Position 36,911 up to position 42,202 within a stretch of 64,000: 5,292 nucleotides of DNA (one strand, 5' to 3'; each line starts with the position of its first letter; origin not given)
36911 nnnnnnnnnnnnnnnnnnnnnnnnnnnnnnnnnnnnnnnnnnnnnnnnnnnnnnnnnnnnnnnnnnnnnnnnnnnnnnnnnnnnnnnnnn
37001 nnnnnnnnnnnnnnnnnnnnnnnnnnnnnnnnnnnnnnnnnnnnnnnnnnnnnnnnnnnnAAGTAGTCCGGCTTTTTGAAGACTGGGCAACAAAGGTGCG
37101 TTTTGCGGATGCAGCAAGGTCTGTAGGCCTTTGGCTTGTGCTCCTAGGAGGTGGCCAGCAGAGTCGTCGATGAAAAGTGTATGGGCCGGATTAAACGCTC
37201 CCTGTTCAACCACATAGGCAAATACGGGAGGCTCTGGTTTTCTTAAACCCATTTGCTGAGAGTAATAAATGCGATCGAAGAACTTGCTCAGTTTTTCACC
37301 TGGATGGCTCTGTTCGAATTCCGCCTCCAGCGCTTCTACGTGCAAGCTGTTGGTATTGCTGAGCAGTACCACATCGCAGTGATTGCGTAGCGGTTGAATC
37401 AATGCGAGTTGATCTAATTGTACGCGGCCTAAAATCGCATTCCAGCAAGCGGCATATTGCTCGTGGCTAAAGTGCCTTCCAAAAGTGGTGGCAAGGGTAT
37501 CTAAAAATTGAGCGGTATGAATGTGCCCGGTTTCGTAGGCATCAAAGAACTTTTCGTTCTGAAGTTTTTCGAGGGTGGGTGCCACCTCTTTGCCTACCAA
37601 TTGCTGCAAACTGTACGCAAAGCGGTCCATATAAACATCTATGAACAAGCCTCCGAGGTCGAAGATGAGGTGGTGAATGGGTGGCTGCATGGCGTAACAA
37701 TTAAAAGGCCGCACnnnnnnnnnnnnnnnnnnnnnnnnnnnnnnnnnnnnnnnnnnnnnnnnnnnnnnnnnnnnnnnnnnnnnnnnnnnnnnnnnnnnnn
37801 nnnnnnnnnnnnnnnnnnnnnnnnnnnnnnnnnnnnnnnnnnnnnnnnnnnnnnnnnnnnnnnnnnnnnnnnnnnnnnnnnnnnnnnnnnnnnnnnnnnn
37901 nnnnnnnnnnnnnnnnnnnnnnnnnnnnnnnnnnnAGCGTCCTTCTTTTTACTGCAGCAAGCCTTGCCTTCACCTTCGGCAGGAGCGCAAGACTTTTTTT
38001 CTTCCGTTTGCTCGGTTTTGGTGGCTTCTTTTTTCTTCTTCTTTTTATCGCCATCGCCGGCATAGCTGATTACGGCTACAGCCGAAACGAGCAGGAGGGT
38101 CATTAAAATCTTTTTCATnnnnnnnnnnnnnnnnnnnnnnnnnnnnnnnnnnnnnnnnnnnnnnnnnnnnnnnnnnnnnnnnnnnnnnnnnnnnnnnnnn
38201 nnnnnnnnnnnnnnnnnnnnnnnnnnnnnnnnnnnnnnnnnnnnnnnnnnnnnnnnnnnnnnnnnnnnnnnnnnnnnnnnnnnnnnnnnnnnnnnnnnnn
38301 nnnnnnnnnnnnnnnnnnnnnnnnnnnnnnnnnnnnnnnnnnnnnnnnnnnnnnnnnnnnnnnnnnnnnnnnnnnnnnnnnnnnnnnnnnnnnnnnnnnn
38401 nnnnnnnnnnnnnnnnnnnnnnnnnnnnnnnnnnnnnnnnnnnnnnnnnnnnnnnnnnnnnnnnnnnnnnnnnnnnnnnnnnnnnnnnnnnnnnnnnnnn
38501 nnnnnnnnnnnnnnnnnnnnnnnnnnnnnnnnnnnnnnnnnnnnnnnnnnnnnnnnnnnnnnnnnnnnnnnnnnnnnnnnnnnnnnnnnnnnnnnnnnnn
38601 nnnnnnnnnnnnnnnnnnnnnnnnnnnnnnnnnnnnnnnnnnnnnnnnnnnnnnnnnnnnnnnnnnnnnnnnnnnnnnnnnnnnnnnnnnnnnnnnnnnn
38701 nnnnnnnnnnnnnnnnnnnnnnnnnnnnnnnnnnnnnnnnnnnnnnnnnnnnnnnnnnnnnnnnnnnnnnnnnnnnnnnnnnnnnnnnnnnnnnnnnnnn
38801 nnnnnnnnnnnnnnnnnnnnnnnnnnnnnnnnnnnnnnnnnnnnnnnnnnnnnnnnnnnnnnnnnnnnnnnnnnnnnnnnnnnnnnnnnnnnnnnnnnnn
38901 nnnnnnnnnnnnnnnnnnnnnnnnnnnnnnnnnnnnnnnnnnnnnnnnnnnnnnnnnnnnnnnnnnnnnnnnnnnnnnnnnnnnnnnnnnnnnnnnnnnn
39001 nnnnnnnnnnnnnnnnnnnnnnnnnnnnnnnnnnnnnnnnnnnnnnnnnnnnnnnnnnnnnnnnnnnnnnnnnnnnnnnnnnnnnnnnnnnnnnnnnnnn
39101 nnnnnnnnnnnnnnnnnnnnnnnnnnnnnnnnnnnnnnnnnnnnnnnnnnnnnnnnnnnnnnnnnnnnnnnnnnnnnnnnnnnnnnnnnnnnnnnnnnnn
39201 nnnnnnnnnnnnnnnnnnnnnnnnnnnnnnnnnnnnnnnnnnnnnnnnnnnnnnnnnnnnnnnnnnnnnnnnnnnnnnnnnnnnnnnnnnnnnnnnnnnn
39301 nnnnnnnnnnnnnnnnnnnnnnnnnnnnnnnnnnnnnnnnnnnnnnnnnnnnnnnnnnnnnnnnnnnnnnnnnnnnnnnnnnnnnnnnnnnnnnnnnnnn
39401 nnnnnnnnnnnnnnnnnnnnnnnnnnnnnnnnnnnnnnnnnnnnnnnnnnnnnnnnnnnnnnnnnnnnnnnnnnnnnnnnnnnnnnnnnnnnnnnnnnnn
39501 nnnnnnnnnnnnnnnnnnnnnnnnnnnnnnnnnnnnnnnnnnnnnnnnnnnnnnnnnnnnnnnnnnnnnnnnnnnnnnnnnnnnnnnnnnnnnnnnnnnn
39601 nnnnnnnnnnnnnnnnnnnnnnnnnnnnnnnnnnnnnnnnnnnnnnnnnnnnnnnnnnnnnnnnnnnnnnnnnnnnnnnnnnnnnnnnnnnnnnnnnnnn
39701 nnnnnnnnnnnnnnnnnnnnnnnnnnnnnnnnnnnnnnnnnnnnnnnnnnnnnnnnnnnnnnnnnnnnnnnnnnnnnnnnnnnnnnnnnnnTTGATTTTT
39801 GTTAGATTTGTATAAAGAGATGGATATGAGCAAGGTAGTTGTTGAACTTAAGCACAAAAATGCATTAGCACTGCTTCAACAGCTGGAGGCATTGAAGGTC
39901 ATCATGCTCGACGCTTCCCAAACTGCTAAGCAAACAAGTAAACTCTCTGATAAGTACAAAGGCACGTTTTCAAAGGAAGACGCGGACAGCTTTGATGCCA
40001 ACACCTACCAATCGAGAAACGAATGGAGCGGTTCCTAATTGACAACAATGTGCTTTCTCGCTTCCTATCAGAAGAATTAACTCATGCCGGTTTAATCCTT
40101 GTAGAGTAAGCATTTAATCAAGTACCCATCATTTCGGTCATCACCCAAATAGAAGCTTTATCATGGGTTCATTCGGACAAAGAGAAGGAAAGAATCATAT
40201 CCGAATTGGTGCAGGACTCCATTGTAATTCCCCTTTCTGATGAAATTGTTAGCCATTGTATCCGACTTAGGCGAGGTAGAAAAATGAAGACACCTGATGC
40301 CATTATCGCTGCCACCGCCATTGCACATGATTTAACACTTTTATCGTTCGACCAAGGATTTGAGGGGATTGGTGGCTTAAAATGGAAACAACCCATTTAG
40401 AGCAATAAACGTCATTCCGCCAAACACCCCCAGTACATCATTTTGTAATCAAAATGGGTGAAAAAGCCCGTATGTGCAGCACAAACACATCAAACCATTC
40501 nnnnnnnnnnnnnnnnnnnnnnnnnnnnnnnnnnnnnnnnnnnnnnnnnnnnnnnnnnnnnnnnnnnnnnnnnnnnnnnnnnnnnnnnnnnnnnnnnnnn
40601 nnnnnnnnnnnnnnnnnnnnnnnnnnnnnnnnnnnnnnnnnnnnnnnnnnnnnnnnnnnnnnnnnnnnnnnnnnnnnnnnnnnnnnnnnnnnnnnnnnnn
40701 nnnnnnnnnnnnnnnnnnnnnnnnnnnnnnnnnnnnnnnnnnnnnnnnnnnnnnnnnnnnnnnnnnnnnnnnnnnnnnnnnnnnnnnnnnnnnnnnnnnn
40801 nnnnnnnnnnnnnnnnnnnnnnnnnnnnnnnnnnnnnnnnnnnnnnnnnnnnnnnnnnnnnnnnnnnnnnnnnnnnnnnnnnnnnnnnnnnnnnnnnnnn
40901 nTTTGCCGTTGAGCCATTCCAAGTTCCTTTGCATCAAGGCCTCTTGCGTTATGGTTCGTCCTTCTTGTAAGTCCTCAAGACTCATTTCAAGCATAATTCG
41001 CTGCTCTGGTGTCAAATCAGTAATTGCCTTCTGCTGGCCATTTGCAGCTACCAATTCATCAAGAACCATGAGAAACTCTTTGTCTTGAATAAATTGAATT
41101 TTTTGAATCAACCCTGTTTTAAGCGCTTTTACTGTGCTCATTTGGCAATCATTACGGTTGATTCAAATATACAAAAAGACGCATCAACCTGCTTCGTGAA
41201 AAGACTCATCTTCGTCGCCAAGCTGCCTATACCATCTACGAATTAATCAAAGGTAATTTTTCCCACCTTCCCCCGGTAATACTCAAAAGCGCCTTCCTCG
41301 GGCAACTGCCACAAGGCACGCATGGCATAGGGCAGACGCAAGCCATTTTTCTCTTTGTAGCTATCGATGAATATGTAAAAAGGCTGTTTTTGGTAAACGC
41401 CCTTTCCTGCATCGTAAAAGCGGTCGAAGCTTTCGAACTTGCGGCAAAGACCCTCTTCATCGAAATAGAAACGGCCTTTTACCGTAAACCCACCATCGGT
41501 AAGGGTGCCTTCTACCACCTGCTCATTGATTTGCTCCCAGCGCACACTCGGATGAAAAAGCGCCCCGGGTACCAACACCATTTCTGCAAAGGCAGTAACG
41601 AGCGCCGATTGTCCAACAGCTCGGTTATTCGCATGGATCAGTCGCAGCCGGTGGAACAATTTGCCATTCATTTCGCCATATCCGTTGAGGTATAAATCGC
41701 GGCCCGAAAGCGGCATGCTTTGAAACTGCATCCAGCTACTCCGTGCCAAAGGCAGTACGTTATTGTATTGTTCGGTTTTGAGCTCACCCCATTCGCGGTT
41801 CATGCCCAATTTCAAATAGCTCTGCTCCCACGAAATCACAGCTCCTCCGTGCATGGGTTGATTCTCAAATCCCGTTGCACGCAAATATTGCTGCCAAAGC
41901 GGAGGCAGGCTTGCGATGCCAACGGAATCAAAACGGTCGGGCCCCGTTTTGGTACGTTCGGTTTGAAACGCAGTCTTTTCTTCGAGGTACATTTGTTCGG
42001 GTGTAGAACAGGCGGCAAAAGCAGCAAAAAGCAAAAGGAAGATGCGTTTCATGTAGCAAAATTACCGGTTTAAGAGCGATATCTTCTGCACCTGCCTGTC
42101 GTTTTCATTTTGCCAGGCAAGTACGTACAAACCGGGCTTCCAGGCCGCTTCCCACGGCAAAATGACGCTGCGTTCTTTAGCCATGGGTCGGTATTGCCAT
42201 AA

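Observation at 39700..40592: A 92-bp direct repeat of the nadB 3' end (4 mismatches) brackets a 709-bp antitoxin/PIN cassette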

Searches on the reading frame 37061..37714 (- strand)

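Call 11: search_protein_families(library=pfam, max_evalue=0.1, proteins=[window:37061-37714:-])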
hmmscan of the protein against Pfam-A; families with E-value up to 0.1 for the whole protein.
window:37061-37714:- (218 aa): 3 families
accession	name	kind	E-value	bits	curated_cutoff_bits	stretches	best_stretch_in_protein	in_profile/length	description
PF00702.32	Hydrolase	-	8.9e-07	29.9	26.4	1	54-194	48-189/191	haloacid dehalogenase-like hydrolase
PF13419.12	HAD_2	-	1.2e-06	29.2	23.8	1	141-200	117-176/178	Haloacid dehalogenase-like hydrolase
PF13242.12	Hydrolase_like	-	0.0054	17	22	1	157-201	2-47/75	HAD-hyrolase-like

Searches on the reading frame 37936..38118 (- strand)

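Call 11: search_protein_families(library=pfam, max_evalue=0.1, proteins=[window:37936-38118:-])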
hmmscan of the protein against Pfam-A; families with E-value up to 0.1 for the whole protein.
window:37936-38118:- (61 aa): 2 families
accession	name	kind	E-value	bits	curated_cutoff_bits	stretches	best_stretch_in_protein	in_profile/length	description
PF02950.22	Conotoxin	-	0.0042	18.4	25.1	1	6-57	9-67/75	Conotoxin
PF07172.16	GRP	-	0.057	14.5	30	1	3-42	6-45/90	Glycine rich protein family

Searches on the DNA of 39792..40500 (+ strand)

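Call 74: search_dna_similar(query=window:39792-40500:+, collection=plasmids, mode=distant, max_rows=10)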
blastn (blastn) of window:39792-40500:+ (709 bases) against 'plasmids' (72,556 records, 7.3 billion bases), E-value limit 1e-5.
No match.

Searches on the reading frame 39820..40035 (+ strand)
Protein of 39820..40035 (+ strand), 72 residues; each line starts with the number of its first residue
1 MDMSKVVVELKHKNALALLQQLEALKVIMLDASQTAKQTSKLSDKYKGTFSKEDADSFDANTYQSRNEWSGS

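Call 11: search_protein_families(library=pfam, max_evalue=0.1, proteins=[window:39826-40035:+])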
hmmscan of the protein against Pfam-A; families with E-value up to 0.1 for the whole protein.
window:39826-40035:+ (70 aa): 0 families

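Call 16: find_encoding_contigs(protein=window:39826-40035:+, flank=8000, max_places=10)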
Protein window:39826-40035:+ (70 aa): no gene with exactly this product is on record in the collection.

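Call 42: search_protein_families(library=ncbifam, max_evalue=0.01, proteins=[window:39820-40035:+])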
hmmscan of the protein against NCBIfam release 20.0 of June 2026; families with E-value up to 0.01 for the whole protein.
window:39820-40035:+ (72 aa): 0 families

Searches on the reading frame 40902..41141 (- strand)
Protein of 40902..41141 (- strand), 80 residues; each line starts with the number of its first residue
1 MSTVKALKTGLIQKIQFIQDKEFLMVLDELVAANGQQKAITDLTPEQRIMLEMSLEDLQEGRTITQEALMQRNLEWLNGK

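Call 11: search_protein_families(library=pfam, max_evalue=0.1, proteins=[window:40902-41141:-])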
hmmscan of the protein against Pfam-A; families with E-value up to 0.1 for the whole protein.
window:40902-41141:- (80 aa): 0 families

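Call 17: find_encoding_contigs(protein=window:40902-41141:-, flank=8000, max_places=10)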
Protein window:40902-41141:- (80 aa): no gene with exactly this product is on record in the collection.

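Call 42: search_protein_families(library=ncbifam, max_evalue=0.01, proteins=[window:40902-41141:-])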
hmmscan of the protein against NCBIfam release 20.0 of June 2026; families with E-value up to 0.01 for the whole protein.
window:40902-41141:- (80 aa): 0 families

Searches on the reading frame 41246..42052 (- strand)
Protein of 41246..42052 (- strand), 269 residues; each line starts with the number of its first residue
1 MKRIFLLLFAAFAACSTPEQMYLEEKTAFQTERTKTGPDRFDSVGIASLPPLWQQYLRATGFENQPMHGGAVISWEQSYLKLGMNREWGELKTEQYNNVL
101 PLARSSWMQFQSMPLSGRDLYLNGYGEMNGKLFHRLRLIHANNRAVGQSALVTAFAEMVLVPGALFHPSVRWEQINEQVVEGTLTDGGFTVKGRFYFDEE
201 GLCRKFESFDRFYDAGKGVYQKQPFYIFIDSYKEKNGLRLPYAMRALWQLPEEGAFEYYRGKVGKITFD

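Call 11: search_protein_families(library=pfam, max_evalue=0.1, proteins=[window:41246-42052:-])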
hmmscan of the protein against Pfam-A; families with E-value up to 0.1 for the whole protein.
window:41246-42052:- (269 aa): 2 families
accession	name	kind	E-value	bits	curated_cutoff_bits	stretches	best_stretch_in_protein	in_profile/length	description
PF20181.5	DUF6544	-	1e-49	169.2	25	1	45-261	7-221/221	Family of unknown function (DUF6544)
PF21900.3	DUF6920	-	1e-46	159.7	27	1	48-268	2-222/222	Family of unknown function (DUF6920)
